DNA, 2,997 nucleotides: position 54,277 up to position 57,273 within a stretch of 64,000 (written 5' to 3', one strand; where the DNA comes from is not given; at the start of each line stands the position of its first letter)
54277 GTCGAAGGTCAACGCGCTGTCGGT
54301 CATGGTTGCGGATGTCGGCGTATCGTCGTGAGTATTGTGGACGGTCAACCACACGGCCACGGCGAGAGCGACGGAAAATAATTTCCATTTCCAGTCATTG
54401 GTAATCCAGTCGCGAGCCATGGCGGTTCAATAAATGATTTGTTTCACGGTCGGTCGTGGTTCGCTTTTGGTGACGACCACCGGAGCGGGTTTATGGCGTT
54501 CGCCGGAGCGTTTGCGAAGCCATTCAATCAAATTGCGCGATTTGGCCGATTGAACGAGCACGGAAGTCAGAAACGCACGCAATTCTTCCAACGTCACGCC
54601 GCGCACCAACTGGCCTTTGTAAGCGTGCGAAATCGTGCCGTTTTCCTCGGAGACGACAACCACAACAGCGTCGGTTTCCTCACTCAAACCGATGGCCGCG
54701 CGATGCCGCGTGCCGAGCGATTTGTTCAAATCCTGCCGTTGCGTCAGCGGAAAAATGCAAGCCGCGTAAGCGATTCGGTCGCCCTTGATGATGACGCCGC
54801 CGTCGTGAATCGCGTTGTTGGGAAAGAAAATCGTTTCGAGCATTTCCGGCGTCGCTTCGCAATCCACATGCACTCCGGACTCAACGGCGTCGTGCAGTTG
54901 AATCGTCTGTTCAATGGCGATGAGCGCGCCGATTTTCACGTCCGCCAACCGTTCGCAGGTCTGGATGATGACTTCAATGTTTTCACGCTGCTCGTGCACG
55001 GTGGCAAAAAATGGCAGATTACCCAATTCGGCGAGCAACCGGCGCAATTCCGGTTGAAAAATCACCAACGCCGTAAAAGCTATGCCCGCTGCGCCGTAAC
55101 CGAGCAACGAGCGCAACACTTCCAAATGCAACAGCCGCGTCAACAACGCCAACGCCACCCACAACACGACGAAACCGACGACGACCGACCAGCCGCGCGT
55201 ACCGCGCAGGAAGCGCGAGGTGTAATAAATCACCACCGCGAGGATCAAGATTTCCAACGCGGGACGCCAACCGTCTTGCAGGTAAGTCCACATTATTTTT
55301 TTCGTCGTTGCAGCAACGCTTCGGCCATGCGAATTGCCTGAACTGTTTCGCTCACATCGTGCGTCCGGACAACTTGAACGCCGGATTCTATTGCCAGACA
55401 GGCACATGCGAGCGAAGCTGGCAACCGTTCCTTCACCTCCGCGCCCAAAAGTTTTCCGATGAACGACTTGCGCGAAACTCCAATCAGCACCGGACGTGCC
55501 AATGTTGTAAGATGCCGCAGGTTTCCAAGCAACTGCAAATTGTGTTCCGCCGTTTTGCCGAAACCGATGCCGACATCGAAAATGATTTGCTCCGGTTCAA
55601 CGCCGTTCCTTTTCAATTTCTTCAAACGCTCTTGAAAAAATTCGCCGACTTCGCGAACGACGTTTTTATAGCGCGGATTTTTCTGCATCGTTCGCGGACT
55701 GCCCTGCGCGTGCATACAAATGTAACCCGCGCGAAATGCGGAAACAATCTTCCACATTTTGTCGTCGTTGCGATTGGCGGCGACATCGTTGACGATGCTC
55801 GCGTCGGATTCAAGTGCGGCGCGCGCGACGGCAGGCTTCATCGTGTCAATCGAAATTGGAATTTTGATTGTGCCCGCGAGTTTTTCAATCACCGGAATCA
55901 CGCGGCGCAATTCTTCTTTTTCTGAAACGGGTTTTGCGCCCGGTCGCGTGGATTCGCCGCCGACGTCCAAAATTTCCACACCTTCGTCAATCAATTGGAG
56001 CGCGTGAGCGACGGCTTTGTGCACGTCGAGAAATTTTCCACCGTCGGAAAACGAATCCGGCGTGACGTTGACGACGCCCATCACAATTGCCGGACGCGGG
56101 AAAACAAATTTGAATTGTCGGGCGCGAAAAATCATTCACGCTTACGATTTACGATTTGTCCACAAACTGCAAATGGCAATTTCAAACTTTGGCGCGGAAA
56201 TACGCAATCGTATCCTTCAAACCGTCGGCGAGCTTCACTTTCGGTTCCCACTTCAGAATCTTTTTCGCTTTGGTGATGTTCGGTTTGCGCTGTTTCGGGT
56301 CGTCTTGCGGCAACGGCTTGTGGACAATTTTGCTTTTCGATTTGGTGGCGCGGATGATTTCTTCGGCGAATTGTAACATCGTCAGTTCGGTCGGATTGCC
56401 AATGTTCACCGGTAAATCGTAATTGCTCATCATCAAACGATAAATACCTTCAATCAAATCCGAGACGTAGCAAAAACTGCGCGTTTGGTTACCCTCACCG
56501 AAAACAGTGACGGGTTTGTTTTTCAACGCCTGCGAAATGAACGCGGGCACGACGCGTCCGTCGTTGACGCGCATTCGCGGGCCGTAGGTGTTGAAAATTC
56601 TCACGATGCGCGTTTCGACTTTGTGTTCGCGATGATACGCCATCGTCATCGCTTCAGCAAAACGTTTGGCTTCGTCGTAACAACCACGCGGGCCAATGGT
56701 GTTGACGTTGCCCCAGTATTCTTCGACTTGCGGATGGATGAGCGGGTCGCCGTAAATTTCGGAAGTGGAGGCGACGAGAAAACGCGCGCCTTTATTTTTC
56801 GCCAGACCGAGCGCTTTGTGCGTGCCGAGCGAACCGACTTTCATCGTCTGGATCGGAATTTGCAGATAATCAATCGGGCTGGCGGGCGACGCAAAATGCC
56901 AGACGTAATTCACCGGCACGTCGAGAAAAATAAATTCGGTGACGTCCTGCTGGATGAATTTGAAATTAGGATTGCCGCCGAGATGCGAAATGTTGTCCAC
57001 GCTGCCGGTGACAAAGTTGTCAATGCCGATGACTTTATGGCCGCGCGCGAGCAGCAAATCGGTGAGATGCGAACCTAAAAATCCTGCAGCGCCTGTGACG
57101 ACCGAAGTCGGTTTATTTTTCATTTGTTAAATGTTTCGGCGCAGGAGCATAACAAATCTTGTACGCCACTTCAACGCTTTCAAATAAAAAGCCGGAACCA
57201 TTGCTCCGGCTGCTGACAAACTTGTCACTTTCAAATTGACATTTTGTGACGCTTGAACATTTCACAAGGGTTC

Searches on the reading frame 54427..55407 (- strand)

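Call 68: search_protein_families(library=ncbifam, proteins=[window:54427-55407:-], max_evalue=0.00001)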
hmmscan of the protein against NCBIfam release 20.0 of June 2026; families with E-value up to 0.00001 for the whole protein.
window:54427-55407:- (326 aa): 5 families
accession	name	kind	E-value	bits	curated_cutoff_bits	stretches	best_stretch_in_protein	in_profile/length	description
TIGR00159.1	TIGR00159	equivalog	2.2e-61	207.4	188.8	1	45-280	9-246/254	diadenylate cyclase CdaA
NF038328.1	c-di-AMP_CdaS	exception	5.6e-42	143.5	225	1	144-267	64-187/191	sporulation-specific diadenylate cyclase CdaS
NF038327.1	c-di-AMP_CdaM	exception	1.9e-33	115.7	225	1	139-268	45-175/196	diadenylate cyclase CdaM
NF010009.0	PRK13482.1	equivalog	1.7e-10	40.6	201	1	151-267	26-137/357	DNA integrity scanning diadenylate cyclase DisA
NF041371.1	Diadnylcyc_Halo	equivalog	5.2e-07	29.3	430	1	217-270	211-264/270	diadenylate cyclase DacZ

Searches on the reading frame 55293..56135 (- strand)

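Call 68: search_protein_families(library=ncbifam, proteins=[window:55293-56135:-], max_evalue=0.00001)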
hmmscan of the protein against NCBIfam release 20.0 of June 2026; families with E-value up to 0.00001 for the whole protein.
window:55293-56135:- (280 aa): 6 families
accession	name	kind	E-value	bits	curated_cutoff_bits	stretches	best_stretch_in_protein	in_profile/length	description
TIGR01496.1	DHPS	equivalog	2.1e-102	342.2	162.6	1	18-274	2-258/258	dihydropteroate synthase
NF008625.0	PRK11613.1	equivalog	1.4e-84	283.5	455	1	5-278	5-276/282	dihydropteroate synthase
NF033502.0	Sul4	exception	1.1e-57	195.7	600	1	17-275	6-276/277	sulfonamide-resistant dihydropteroate synthase Sul4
NF000296.1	Sul3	exception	7.4e-45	153.6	475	1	18-274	4-262/263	sulfonamide-resistant dihydropteroate synthase Sul3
NF000294.1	Sul1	exception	3.3e-41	141.9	600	1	18-278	3-266/278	sulfonamide-resistant dihydropteroate synthase Sul1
NF000295.1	Sul2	exception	1.2e-36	126.9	575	1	16-263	5-253/271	sulfonamide-resistant dihydropteroate synthase Sul2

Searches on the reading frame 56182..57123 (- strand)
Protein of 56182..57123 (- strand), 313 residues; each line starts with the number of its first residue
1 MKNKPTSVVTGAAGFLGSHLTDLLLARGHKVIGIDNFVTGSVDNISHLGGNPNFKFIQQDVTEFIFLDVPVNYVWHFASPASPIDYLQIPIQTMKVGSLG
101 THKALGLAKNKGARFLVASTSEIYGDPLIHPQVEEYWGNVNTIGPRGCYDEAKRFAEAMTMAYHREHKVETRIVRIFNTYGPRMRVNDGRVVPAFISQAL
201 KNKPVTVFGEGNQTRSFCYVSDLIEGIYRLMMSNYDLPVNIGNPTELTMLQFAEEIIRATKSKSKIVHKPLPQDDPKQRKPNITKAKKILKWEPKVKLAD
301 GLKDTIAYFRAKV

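Call 68: search_protein_families(library=ncbifam, proteins=[window:56182-57123:-], max_evalue=0.00001)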
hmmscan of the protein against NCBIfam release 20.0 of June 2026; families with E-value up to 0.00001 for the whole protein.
window:56182-57123:- (313 aa): 16 families
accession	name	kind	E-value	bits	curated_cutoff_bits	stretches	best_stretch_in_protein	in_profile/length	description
TIGR01181.1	dTDP_gluc_dehyt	equivalog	1.9e-34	119.2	365.1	1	8-310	3-312/321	dTDP-glucose 4,6-dehydratase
TIGR04180.1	EDH_00030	hypoth_equivalog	2.5e-29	102.3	475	1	8-295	2-295/297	NAD-dependent 4,6-dehydratase LegB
NF011728.1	PRK15181.1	equivalog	4.7e-28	98.2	760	1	8-310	19-338/348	Vi polysaccharide biosynthesis UDP-N-acetylglucosaminuronic acid C-4 epimerase TviC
NF005998.1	PRK08125.1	equivalog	6e-28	97.6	777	1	5-309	316-649/649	bifunctional UDP-4-amino-4-deoxy-L-arabinose formyltransferase/UDP-glucuronic acid oxidase ArnA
NF008872.0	PRK11908.1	equivalog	5.5e-23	81.5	294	1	9-313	6-339/349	bifunctional UDP-4-keto-pentose/UDP-xylose synthase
TIGR01179.1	galE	equivalog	1.1e-21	77.1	262.3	1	8-306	3-322/332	UDP-glucose 4-epimerase GalE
TIGR02197.1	heptose_epim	equivalog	5.5e-17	61.9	274.6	1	8-309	2-313/316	ADP-glyceromanno-heptose 6-epimerase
NF007490.0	PRK10084.1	subfamily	8.2e-16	57.9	649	1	8-310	4-335/361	dTDP-glucose 4,6-dehydratase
NF007582.0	PRK10217.1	equivalog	1.9e-15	56.8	698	1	8-257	5-267/355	dTDP-glucose 4,6-dehydratase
NF047922.1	GDPFucSynFcl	equivalog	2.4e-14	53.5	500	1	149-310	134-302/308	GDP-L-fucose synthase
TIGR02622.1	CDP_4_6_dhtase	equivalog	5.8e-11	42.1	278.45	1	8-311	8-332/352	CDP-glucose 4,6-dehydratase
TIGR01472.1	gmd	equivalog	1.7e-10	40.7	415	1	7-232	3-239/342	GDP-mannose 4,6-dehydratase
NF041015.1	UDPsulfquin_syn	equivalog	1.9e-10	40.3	575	0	189-231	236-278/384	UDP-sulfoquinovose synthase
NF007956.0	PRK10675.1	subfamily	2.8e-10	39.8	394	1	8-226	4-242/338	UDP-glucose 4-epimerase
TIGR01777.1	yfcH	hypoth_equivalog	3.5e-09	36.7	207.35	0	207-263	187-244/292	TIGR01777 family oxidoreductase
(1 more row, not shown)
